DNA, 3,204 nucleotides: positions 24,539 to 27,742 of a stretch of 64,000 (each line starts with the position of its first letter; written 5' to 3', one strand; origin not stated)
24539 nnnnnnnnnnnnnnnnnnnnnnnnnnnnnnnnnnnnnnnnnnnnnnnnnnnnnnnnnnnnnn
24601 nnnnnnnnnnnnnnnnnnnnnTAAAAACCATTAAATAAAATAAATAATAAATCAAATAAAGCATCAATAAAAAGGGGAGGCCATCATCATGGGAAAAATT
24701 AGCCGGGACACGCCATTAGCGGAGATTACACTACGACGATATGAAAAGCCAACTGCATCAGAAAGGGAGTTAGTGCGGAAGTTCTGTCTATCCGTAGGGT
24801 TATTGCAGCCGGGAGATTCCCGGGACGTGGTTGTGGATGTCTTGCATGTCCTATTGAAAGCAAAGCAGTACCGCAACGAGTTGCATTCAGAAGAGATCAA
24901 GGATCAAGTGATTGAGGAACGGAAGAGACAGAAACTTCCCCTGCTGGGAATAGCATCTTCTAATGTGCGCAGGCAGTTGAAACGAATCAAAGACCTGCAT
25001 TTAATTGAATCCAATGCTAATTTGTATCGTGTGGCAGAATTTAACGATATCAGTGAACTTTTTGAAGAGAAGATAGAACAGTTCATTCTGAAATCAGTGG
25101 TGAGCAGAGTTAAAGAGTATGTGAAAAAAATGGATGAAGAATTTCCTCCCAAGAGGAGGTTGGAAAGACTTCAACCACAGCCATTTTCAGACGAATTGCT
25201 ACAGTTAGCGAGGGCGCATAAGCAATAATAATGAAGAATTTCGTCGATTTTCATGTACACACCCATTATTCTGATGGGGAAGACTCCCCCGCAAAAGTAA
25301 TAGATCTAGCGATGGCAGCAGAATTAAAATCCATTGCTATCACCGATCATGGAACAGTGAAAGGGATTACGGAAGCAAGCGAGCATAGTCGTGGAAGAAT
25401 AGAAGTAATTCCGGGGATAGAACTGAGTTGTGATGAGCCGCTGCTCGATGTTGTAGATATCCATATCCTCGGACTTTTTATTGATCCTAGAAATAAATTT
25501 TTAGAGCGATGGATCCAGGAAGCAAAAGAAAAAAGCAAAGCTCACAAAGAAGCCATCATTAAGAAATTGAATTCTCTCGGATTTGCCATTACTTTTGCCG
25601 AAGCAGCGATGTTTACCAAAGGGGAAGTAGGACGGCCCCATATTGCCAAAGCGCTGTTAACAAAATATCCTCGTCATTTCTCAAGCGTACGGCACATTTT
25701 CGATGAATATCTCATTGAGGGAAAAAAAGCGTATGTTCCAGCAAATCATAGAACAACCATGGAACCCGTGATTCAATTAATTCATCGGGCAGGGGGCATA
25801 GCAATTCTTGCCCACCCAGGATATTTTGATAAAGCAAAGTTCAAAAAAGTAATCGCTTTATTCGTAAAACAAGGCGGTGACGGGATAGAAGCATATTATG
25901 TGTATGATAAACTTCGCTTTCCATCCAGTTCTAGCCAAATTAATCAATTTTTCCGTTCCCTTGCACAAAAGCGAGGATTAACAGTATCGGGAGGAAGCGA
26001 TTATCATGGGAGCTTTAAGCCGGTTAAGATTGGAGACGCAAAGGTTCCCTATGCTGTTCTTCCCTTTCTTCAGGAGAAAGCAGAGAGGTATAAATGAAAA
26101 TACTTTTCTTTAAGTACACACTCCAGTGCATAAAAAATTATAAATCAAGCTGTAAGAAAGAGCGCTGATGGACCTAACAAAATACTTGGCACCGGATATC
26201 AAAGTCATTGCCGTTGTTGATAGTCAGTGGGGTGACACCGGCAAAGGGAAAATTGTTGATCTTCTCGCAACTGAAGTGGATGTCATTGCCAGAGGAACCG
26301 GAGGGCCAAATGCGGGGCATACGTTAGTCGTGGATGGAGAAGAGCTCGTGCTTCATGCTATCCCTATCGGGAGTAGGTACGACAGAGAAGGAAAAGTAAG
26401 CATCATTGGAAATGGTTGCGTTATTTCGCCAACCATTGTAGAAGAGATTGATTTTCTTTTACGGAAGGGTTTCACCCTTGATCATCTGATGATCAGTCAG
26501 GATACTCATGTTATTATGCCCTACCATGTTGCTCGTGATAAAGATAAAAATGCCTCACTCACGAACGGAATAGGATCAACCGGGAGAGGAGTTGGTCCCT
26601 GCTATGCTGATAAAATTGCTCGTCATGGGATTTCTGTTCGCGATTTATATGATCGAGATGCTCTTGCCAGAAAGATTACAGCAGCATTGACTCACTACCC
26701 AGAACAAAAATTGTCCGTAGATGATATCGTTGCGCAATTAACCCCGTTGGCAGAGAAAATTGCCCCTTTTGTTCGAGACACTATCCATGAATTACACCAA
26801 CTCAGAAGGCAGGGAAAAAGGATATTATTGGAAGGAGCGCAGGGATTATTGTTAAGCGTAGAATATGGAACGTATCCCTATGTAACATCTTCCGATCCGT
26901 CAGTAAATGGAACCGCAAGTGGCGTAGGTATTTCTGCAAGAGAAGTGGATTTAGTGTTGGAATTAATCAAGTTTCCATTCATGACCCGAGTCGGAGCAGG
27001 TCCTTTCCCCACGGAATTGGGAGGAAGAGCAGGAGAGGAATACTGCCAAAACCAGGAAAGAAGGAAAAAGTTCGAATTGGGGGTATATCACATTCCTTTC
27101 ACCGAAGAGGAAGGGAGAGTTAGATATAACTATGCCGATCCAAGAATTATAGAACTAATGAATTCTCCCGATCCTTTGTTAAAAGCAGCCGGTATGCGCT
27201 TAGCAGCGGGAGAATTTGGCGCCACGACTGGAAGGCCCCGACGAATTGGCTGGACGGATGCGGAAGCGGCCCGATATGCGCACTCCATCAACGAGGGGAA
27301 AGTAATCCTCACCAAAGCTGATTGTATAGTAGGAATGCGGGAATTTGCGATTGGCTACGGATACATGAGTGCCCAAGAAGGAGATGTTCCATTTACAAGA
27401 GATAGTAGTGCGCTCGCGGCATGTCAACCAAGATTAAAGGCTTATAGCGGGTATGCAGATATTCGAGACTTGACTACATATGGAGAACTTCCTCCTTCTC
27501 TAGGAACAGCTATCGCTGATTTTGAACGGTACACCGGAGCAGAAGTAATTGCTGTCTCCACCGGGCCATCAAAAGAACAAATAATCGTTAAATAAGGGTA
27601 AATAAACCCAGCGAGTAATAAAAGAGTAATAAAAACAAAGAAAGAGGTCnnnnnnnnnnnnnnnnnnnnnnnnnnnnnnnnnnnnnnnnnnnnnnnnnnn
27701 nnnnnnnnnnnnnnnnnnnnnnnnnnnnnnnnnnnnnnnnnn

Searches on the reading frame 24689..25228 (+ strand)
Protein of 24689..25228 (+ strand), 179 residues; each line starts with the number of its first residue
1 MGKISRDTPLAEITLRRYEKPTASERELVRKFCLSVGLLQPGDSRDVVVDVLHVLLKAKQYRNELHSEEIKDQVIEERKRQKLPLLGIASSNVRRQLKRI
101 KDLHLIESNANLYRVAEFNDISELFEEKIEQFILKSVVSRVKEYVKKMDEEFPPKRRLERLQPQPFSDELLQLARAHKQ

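Call 8: search_protein_families(library=pfam, proteins=[window:24689-25225:+])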
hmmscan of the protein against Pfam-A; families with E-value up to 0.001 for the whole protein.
window:24689-25225:+ (179 aa): 0 families

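Call 12: list_cluster_members(proteins=[window:22924-23721:+, window:22921-23721:+, window:23749-24621:+, window:24689-25228:+, window:26168-27595:+, window:21303-22877:+])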
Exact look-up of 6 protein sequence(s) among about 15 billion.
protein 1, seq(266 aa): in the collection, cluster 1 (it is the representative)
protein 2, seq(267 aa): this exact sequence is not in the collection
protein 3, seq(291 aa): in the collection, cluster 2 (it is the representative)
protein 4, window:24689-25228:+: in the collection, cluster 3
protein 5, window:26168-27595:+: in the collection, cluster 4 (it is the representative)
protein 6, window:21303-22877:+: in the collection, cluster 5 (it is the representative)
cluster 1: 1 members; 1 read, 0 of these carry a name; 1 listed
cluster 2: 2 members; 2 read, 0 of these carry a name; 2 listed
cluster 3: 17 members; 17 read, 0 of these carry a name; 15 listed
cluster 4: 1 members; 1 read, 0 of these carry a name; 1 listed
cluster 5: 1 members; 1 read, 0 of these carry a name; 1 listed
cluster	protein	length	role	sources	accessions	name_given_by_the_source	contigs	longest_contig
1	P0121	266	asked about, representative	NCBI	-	-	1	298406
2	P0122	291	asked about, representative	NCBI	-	-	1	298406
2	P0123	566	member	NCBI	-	-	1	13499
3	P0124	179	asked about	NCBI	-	-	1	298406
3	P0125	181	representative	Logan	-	-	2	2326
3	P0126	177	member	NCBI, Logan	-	-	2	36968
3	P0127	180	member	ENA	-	-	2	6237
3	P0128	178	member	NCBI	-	-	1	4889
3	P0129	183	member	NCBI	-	-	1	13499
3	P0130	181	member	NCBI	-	-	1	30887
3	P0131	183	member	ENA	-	-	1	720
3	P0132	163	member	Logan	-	-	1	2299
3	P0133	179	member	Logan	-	-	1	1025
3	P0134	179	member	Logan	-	-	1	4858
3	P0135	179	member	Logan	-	-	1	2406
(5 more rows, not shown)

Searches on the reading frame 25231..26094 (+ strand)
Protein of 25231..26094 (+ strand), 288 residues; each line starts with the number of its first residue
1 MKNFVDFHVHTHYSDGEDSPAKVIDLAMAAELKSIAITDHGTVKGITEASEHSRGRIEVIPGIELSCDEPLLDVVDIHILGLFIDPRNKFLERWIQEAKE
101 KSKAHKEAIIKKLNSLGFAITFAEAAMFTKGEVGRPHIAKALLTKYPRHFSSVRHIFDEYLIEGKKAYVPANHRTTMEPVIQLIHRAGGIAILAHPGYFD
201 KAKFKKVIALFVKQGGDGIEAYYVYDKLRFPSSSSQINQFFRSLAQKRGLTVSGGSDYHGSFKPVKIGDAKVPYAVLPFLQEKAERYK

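Call 8: search_protein_families(library=pfam, proteins=[window:25231-26094:+])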
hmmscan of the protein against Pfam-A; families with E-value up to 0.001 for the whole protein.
window:25231-26094:+ (288 aa): 1 family
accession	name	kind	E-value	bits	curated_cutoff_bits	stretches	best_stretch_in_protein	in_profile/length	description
PF02811.25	PHP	-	1.3e-12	48.8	26.4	1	6-148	1-116/164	PHP domain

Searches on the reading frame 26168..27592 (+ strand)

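Call 8: search_protein_families(library=pfam, proteins=[window:26168-27592:+])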
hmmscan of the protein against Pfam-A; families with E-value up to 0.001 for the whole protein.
window:26168-27592:+ (475 aa): 1 family
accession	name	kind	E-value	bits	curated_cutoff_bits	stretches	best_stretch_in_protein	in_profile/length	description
PF00709.27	Adenylsucc_synt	-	8.5e-113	377.7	27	1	16-473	2-416/416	Adenylosuccinate synthetase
